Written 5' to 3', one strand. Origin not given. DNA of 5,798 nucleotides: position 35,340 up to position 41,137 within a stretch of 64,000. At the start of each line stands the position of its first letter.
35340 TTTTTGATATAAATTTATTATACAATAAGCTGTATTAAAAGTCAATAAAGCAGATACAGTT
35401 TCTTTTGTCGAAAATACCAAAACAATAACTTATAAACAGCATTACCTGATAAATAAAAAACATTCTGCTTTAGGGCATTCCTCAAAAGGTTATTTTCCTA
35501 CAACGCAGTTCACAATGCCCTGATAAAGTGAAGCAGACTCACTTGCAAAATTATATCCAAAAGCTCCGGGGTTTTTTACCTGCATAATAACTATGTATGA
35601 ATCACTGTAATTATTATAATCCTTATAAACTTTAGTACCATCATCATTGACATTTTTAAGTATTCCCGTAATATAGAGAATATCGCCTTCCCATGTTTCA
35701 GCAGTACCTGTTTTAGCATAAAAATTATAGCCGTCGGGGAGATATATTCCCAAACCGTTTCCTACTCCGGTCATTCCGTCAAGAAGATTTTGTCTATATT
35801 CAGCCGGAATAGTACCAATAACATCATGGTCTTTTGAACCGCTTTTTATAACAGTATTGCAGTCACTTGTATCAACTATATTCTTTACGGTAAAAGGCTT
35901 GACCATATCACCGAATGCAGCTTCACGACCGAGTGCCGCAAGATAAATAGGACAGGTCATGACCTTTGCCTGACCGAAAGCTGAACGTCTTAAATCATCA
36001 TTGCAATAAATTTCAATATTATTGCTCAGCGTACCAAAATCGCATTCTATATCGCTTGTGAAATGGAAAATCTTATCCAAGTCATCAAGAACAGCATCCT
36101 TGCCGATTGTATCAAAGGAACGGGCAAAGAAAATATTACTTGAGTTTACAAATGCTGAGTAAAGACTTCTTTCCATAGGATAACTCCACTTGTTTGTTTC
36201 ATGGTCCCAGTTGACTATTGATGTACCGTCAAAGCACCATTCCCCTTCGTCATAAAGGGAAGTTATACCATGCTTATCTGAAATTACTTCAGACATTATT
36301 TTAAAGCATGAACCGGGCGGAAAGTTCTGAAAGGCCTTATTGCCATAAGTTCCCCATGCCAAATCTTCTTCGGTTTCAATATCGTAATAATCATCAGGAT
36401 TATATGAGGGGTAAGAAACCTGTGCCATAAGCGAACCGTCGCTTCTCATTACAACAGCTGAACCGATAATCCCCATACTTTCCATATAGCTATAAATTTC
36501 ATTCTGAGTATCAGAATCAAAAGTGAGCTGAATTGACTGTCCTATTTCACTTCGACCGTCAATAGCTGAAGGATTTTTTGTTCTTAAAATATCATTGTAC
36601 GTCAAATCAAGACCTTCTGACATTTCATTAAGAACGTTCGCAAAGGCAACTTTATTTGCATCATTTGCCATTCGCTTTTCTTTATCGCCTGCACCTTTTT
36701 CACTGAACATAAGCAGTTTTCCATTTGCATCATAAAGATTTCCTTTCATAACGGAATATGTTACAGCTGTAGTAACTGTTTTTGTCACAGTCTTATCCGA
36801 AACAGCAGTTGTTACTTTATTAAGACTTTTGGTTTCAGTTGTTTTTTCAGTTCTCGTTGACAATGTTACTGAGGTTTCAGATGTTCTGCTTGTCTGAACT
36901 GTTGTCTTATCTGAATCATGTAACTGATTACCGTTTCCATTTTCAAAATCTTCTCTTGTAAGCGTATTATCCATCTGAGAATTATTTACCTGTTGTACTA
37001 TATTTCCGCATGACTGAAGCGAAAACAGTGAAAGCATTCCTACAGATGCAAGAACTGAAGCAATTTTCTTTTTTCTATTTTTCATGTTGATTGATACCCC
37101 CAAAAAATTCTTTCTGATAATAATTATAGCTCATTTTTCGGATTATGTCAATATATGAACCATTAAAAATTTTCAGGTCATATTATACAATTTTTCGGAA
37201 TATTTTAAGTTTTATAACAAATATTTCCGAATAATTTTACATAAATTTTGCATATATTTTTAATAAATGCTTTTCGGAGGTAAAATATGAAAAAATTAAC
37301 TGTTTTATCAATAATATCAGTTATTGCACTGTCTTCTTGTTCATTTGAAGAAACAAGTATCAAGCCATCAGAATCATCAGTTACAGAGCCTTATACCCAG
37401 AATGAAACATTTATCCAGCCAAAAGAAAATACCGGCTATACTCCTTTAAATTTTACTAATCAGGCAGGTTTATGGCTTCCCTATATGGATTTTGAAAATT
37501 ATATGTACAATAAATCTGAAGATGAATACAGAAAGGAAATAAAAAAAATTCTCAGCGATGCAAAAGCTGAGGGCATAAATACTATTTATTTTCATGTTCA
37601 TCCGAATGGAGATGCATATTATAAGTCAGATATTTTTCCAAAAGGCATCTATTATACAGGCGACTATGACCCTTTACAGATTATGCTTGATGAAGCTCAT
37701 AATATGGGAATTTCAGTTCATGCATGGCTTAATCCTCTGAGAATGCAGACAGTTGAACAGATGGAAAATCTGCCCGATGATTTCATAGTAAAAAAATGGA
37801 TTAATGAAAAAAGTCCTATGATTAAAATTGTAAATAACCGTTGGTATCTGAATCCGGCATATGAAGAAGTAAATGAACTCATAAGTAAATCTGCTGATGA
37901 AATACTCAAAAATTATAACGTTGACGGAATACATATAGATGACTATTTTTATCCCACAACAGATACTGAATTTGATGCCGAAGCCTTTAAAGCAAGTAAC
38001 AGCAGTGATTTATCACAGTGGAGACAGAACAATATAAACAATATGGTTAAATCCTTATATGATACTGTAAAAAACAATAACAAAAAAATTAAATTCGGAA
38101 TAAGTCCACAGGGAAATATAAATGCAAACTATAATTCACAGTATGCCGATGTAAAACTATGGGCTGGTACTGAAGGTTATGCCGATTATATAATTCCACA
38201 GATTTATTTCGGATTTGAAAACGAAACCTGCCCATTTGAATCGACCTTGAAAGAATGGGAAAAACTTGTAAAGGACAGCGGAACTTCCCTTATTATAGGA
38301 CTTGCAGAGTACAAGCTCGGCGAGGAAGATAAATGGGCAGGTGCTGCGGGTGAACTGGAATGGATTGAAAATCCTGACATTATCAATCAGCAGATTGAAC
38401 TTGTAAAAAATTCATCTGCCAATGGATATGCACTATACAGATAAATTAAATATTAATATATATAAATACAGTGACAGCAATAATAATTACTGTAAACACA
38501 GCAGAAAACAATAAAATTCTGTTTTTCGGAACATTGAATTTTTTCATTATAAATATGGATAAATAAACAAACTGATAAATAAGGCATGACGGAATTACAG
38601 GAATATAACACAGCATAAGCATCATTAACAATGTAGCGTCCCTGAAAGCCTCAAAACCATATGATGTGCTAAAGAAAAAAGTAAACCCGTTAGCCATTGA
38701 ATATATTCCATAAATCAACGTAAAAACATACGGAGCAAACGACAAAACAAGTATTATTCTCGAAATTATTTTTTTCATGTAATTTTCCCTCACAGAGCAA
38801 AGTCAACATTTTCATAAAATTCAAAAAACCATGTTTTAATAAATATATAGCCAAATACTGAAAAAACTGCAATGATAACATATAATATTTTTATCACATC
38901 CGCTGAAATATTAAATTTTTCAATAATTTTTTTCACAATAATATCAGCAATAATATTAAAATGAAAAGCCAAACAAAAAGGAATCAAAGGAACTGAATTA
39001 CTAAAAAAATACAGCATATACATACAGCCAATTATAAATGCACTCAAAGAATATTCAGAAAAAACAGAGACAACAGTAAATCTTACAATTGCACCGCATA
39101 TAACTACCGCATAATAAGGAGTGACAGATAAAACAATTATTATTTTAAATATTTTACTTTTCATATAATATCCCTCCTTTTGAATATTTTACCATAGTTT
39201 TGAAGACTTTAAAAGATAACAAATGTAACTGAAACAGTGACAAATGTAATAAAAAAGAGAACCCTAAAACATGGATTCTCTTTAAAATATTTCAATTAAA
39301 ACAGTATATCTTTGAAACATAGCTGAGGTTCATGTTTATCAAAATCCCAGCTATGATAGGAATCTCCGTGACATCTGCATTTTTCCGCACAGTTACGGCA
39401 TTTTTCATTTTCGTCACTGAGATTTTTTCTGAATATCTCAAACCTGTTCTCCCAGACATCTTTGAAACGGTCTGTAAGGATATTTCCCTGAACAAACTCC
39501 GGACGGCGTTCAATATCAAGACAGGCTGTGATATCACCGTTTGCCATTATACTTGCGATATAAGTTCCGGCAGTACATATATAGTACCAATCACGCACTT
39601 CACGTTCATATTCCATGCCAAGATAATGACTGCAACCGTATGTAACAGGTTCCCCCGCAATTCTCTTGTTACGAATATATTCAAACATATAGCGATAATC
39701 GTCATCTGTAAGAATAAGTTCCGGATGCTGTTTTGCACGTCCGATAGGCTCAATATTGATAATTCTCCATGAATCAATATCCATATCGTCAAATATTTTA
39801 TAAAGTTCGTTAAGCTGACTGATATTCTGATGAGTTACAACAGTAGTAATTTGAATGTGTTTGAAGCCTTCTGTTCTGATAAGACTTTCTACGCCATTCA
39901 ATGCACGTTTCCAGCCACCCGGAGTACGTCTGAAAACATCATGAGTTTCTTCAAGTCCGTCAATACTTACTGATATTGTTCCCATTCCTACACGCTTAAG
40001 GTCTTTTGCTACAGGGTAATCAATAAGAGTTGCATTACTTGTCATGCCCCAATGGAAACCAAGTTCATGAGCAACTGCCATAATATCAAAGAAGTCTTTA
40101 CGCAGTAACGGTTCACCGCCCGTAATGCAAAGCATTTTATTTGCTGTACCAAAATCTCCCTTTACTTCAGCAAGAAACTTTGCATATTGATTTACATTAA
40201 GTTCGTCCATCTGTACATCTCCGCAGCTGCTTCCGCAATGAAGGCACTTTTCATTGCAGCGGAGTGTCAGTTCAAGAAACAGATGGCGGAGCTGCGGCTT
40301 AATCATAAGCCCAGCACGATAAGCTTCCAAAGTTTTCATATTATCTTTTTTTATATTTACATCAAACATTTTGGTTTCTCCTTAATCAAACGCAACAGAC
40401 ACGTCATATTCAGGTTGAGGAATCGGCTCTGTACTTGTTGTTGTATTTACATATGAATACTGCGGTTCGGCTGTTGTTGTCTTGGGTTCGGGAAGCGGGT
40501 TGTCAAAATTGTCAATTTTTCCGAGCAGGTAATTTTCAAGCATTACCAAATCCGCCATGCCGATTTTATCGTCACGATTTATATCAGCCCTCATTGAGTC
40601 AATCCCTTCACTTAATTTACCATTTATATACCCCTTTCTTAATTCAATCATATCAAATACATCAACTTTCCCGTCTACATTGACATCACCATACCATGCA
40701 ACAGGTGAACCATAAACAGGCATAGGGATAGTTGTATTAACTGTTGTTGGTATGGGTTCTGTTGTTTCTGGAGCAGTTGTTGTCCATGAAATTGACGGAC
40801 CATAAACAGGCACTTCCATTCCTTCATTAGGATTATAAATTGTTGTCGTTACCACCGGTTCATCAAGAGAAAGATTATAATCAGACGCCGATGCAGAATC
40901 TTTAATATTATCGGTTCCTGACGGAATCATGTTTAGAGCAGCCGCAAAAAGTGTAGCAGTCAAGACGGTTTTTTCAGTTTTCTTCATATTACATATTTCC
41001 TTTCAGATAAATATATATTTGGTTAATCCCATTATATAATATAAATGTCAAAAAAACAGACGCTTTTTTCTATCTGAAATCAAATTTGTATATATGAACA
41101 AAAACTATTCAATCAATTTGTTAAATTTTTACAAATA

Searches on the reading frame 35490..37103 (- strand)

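Call 53: search_protein_families(library=pfam, proteins=[window:35490-37103:-], max_evalue=0.00001)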
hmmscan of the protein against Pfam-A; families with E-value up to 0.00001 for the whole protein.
window:35490-37103:- (537 aa): 1 family
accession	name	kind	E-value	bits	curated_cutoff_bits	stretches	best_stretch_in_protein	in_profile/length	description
PF00905.27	Transpeptidase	-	1.2e-19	71.1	22.1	1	214-472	1-246/299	Penicillin binding protein transpeptidase domain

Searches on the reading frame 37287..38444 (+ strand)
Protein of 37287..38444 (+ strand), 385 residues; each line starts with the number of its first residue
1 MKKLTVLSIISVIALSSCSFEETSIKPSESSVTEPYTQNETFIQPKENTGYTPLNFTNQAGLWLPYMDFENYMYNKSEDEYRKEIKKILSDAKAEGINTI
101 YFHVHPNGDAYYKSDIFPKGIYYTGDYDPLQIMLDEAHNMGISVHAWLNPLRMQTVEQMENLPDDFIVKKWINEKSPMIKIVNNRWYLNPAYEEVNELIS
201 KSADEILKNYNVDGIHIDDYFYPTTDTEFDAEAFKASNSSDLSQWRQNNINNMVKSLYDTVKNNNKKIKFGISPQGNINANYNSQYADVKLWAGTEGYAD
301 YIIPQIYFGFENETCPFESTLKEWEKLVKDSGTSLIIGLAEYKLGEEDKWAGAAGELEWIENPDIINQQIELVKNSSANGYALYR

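Call 53: search_protein_families(library=pfam, proteins=[window:37287-38444:+], max_evalue=0.00001)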
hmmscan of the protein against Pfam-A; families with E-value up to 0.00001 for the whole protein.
window:37287-38444:+ (385 aa): 2 families
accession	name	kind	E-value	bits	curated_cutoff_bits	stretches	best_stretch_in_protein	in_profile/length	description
PF02638.21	GHL10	-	4.3e-48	164.4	27.9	1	61-347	4-302/311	Glycosyl hydrolase-like 10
PF14871.12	GHL6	-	2.4e-06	28.3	35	1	86-218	3-131/132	Hypothetical glycosyl hydrolase 6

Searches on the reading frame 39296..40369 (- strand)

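Call 53: search_protein_families(library=pfam, proteins=[window:39296-40369:-], max_evalue=0.00001)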
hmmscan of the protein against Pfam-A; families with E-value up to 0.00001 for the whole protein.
window:39296-40369:- (357 aa): 2 families
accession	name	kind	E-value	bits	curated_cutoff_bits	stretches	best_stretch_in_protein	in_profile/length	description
PF04055.27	Radical_SAM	-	1.3e-18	68.1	29.5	1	33-191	2-164/166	Radical SAM superfamily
PF13186.11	SPASM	-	4.9e-09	36.8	21.5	1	265-327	1-66/67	Iron-sulfur cluster-binding domain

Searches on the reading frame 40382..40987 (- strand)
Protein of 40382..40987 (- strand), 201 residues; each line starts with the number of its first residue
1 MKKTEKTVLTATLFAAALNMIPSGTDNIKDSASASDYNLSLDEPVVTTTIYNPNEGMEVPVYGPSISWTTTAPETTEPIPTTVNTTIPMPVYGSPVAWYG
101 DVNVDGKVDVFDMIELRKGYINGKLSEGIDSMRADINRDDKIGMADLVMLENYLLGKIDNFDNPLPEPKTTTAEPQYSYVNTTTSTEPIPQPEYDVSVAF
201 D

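Call 53: search_protein_families(library=pfam, proteins=[window:40382-40987:-], max_evalue=0.00001)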
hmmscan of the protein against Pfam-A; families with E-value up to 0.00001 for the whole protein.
window:40382-40987:- (201 aa): 1 family
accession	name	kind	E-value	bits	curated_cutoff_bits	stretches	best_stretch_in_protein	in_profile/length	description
PF00404.24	Dockerin_1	-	1.2e-10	41.9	22.9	1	99-155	1-57/57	Dockerin type I domain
